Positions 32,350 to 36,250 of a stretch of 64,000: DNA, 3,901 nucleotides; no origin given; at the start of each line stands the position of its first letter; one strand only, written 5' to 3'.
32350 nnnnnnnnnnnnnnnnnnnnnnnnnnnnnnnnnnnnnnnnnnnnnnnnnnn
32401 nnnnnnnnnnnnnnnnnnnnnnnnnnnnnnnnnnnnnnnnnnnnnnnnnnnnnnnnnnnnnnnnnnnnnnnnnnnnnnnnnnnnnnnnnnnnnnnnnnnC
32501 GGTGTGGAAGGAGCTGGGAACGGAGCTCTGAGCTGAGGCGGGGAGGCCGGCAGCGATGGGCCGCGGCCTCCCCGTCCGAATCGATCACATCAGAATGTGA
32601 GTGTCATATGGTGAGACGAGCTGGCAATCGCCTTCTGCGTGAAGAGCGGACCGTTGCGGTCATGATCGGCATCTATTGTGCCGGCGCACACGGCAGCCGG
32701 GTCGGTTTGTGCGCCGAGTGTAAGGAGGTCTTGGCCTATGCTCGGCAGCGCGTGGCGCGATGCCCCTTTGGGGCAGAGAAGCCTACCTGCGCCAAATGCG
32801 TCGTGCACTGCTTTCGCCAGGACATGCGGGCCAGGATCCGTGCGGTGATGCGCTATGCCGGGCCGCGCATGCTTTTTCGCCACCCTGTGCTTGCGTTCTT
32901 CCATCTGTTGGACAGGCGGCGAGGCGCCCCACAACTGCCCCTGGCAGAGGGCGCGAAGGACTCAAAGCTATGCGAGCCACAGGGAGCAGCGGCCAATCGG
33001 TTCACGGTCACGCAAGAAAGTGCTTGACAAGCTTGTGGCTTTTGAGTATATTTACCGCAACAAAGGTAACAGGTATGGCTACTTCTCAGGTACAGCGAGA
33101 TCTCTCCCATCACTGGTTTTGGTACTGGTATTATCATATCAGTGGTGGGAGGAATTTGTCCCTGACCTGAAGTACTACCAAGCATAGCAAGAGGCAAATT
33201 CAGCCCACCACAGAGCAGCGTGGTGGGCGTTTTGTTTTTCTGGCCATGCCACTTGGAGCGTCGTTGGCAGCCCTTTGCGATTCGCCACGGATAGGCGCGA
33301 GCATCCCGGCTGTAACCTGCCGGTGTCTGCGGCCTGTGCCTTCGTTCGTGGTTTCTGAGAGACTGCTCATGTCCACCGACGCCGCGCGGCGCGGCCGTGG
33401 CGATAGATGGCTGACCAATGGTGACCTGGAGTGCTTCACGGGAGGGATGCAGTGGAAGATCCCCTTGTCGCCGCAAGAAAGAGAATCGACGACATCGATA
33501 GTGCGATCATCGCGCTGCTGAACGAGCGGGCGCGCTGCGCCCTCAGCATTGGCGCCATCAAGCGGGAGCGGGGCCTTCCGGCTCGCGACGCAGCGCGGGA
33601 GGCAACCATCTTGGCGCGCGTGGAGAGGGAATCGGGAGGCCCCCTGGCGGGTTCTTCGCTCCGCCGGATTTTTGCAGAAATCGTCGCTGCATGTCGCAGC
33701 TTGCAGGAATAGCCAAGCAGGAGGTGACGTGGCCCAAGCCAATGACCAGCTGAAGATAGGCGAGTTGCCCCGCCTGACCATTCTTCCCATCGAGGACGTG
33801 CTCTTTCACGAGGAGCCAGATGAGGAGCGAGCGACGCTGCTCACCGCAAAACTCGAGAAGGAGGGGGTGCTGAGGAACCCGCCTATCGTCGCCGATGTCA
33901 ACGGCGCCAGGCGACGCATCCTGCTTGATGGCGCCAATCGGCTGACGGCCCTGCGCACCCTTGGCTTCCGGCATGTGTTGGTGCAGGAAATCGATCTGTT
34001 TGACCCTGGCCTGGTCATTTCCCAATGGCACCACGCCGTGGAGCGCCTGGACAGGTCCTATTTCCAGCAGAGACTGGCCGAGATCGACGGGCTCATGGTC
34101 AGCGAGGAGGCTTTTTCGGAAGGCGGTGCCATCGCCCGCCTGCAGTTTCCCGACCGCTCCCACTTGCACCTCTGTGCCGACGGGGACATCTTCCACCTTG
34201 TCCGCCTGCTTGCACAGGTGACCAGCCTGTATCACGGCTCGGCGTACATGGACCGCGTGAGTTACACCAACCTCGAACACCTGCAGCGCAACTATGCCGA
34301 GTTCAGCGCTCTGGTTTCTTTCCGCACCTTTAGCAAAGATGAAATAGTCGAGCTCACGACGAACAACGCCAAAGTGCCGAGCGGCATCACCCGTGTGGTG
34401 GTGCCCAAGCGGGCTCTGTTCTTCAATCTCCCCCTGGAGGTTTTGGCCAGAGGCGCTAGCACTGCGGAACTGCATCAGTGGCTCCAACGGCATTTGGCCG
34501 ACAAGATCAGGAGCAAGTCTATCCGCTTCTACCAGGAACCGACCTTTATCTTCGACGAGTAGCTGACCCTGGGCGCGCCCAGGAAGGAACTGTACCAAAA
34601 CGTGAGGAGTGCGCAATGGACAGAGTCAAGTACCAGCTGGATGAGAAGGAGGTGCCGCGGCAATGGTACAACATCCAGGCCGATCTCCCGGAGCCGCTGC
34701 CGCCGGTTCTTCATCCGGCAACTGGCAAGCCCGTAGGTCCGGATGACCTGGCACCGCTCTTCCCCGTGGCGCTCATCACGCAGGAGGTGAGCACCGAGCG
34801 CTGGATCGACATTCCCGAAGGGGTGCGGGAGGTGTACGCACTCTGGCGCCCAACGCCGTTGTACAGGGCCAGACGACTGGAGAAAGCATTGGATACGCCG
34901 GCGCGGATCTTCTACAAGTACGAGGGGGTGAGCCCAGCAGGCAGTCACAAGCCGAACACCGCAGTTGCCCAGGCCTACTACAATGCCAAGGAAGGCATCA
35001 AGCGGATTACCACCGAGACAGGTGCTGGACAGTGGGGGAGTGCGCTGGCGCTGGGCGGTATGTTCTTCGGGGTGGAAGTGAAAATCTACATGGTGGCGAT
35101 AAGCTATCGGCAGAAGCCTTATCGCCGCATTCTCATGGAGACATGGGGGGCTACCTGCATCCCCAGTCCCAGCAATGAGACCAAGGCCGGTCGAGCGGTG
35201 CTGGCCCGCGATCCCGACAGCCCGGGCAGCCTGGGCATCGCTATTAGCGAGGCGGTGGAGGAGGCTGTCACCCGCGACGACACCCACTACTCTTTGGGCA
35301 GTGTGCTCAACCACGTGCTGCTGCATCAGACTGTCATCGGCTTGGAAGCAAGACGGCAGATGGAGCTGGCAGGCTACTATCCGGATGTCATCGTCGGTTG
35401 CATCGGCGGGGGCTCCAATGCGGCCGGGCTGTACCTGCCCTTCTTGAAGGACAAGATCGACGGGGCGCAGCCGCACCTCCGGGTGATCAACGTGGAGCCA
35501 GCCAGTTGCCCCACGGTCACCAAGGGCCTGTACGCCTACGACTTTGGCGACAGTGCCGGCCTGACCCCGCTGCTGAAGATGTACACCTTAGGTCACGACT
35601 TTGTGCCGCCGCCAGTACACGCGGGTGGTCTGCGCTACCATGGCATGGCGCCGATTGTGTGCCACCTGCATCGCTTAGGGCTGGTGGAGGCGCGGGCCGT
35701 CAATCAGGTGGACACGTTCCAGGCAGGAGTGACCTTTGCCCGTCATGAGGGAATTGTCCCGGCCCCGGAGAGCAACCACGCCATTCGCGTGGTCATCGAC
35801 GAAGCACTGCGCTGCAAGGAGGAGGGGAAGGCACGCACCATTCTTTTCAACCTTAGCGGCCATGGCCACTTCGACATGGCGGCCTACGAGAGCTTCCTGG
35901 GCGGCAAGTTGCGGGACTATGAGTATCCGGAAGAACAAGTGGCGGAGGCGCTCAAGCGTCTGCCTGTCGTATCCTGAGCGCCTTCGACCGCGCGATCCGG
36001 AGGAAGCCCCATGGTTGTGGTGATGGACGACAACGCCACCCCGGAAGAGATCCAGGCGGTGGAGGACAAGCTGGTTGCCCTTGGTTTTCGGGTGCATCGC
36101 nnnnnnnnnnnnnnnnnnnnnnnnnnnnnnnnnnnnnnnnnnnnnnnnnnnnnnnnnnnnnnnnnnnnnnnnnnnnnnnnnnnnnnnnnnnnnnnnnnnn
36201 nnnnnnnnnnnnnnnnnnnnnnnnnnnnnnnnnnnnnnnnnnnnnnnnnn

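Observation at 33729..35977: SbnI/SerK-like serine kinase next to TrpB2: candidate O-phosphoserine-fed indole-salvage route to tryptophan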

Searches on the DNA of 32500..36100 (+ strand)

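Call 32: search_rna_families(source=window, start=32500, end=36100, threshold=evalue, max_evalue=1)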
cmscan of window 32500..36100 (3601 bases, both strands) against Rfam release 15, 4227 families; matches with E-value up to 1: 1.
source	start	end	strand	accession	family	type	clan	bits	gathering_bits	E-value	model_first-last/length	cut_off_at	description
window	33390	33410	+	RF01109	SBRMV1_UPD-PKd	Cis-reg;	-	25.5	33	0.12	1-21/21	no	Pseudoknot of upstream pseudoknot domain (UPD) of the 3'UTR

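Call 46: search_rna_families(sources=[L030, L032, L040, L043, L045, L062, L065, L070], threshold=gathering)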
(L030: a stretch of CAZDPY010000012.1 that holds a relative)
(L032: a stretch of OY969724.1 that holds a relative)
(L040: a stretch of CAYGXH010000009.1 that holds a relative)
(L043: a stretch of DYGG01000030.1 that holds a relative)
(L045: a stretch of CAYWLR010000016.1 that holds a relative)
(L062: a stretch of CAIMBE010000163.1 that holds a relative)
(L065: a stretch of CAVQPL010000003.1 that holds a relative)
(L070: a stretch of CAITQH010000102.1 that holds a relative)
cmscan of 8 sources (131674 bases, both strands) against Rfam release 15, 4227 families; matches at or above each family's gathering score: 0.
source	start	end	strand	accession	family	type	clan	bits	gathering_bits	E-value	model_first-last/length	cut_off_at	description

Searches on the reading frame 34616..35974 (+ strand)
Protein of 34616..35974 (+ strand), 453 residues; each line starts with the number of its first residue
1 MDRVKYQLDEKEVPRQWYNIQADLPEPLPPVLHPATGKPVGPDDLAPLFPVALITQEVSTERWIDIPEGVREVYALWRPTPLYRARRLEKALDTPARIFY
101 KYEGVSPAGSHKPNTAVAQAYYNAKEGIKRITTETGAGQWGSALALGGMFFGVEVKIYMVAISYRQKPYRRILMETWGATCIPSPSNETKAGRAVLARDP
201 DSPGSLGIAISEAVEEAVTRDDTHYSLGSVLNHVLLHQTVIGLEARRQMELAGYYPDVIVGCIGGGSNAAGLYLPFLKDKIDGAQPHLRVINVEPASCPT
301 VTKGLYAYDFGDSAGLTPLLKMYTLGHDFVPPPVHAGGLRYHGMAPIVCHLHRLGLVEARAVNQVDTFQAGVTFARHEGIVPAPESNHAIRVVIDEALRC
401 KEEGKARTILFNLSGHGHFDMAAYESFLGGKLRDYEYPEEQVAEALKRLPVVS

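Call 4: search_protein_families(library=pfam, proteins=[window:34616-35974:+], max_evalue=0.01)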
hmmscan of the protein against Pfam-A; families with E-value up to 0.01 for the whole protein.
window:34616-35974:+ (453 aa): 1 family
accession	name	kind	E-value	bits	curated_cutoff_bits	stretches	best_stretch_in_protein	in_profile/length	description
PF00291.31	PALP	-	6.6e-38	131.1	35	1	77-415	5-295/295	Pyridoxal-phosphate dependent enzyme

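Call 10: search_protein_families(library=ncbifam, proteins=[window:34616-35974:+], max_evalue=0.01)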
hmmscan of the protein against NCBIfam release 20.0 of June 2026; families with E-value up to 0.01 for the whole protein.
window:34616-35974:+ (453 aa): 19 families
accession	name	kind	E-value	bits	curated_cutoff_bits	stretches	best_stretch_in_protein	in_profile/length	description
NF009057.0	PRK12391.1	equivalog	8e-225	746.4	366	1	3-442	3-440/441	TrpB-like pyridoxal phosphate-dependent enzyme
TIGR01415.1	trpB_rel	hypoth_equivalog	8e-200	663.9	518.85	1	13-430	1-418/419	TrpB-like pyridoxal phosphate-dependent enzyme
NF010376.0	PRK13803.1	equivalog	2.3e-46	158.8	819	1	78-428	259-595/600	bifunctional phosphoribosylanthranilate isomerase/tryptophan synthase subunit beta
TIGR00263.1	trpB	equivalog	9.9e-46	156.5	392.45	1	78-423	49-380/385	tryptophan synthase subunit beta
NF010375.0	PRK13802.1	equivalog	3.4e-30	104.8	1386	1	78-429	325-674/695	bifunctional indole-3-glycerol phosphate synthase/tryptophan synthase subunit beta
NF004996.0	PRK06381.1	equivalog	6.8e-09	35.2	266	1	80-182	16-113/319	threonine synthase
NF006050.0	PRK08197.1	equivalog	1.1e-07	31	303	1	80-160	81-159/406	threonine synthase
NF006390.0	PRK08639.1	equivalog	2.2e-07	30.2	421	0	64-168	10-112/418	threonine ammonia-lyase IlvA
TIGR02079.1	THD1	equivalog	3.1e-07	29.5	440.55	0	233-306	149-215/410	threonine ammonia-lyase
NF006094.0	PRK08246.1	subfamily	3.2e-06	26.8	331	1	73-307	17-212/310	serine/threonine dehydratase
TIGR01138.1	cysM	equivalog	5.8e-06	26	394.2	1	80-198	9-125/290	cysteine synthase B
NF008735.0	PRK11761.1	equivalog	6.1e-06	25.7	413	1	79-189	12-120/296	cysteine synthase CysM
NF005292.0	PRK06815.1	equivalog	7.9e-06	25.1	371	1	77-161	19-101/320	threonine/serine dehydratase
TIGR01136.1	cysKM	subfamily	0.00012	21.6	344.15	1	80-198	8-123/299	cysteine synthase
TIGR01139.1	cysK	equivalog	0.00018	20.9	350.95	1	87-304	12-207/298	cysteine synthase A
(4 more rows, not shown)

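Call 29: search_solved_structures(query=window:34616-35974:+, max_evalue=1e-20, show_alignments=2)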
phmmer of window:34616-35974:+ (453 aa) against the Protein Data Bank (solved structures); distinct sequences matched with E-value up to 1e-20: 46.
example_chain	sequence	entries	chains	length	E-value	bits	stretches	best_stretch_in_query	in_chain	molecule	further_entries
6hul_B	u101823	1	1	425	3.8e-134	451.2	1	10-428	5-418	Tryptophan synthase beta chain 1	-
4qys_B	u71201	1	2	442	9.6e-119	400.4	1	3-428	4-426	Tryptophan synthase beta chain 2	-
6hte_B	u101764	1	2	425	1.9e-118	399.4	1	3-428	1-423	Tryptophan synthase beta chain 2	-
7rnp_A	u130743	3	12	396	3e-40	141.7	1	77-424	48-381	Tryptophan synthase beta chain 1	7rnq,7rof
5vm5_A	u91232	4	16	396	5.2e-40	140.9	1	77-424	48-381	Tryptophan synthase beta chain 1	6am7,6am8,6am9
6amc_A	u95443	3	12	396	5.5e-40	140.8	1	77-429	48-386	Tryptophan synthase beta chain 1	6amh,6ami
5dvz_A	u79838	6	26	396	1.6e-39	139.2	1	77-429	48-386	Tryptophan synthase beta chain 1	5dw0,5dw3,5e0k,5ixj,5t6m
1v8z_A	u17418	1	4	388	2.2e-39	138.8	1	77-421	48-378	Tryptophan synthase beta chain 1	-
1wdw_B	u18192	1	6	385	2.5e-39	138.6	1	77-421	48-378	Tryptophan synthase beta chain 1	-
5ey5_B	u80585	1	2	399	2.9e-39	138.4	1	76-437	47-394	LBCA-b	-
6cut_A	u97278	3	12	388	5e-39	137.6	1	77-421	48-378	Tryptophan synthase beta chain 1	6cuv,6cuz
1x1q_A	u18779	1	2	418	6.7e-36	127.3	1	77-432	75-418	tryptophan synthase beta chain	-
5tcf_B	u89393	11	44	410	2.9e-34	121.9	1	60-425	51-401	Tryptophan synthase beta chain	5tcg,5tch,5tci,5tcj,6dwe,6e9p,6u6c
2o2e_A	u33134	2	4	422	3.3e-34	121.7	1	60-425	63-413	Tryptophan synthase beta chain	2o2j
5ocw_B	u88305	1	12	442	3.8e-34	121.5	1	60-425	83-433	Tryptophan synthase beta chain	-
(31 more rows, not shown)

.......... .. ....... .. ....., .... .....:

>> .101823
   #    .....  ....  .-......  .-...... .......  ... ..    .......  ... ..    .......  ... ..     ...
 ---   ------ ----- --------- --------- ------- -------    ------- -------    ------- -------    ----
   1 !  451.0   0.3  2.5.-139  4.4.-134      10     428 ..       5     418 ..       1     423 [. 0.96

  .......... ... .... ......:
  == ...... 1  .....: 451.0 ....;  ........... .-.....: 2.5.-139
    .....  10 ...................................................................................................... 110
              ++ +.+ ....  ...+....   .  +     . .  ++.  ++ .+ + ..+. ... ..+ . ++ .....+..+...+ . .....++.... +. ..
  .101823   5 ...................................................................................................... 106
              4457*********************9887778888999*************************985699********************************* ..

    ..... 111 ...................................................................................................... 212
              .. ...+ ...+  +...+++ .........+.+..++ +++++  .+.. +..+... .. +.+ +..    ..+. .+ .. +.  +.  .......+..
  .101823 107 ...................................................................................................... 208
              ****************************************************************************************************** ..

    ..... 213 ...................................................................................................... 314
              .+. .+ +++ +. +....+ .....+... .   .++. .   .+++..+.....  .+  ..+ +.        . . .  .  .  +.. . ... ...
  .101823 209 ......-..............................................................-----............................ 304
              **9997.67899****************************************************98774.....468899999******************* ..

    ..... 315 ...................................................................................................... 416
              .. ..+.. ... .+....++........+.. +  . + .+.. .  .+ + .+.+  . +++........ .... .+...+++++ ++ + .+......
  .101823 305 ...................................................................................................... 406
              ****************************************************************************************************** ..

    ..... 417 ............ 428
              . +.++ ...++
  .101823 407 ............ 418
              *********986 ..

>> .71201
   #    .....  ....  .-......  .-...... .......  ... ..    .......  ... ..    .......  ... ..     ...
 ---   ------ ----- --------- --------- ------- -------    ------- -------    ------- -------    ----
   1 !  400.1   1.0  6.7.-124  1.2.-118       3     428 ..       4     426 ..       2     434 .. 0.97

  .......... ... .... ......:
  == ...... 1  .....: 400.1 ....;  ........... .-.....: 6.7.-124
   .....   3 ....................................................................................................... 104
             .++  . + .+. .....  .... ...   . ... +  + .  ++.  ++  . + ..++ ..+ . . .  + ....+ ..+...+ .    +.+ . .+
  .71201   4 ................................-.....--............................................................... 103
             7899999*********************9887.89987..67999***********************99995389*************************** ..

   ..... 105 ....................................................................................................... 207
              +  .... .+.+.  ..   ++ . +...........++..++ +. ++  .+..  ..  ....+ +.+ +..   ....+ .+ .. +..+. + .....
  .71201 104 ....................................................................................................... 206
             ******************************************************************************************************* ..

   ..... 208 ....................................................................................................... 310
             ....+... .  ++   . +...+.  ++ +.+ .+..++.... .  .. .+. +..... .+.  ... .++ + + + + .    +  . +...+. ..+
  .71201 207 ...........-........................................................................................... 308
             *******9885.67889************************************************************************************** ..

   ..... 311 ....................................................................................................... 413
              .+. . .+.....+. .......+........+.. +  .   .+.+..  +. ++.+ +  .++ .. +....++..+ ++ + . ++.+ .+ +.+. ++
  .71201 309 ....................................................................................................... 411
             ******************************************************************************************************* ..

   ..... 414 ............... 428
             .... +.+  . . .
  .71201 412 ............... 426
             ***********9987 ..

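Call 72: find_related_loci(query=window:34616-35974:+, collection=metagenome_contigs, flank=3500)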
Query window:34616-35974:+ (453 aa) in metagenome_contigs; peptide patterns used: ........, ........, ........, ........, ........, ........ (x = any residue, [..] = any of these).
600 stretches matched a pattern (row limit reached: there are more); 586 encode a relative of the query (tblastn E <= 1e-3); the best 80 are kept; 80 distinct loci.
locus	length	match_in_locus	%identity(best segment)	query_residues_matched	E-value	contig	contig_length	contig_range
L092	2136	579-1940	77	1-453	0e+0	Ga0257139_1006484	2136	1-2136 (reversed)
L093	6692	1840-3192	76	2-452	0e+0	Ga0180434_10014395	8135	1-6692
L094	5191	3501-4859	77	1-452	0e+0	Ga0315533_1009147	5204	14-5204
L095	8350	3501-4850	78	3-452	0e+0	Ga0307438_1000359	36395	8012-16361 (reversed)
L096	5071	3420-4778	77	1-452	0e+0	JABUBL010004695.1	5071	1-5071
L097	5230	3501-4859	74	1-452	0e+0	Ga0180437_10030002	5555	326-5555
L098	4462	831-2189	75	1-453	0e+0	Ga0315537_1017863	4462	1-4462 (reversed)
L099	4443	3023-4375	73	2-452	0e+0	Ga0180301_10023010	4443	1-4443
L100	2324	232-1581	74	3-452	0e+0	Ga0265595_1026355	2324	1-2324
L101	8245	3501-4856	75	1-452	0e+0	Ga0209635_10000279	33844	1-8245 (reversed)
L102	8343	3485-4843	76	1-452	0e+0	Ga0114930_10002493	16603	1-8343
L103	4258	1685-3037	74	2-452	0e+0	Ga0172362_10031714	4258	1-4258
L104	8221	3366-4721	74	1-452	0e+0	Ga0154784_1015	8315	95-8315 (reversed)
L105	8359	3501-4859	74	1-452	0e+0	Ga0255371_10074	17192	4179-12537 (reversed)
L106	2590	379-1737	71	1-453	0e+0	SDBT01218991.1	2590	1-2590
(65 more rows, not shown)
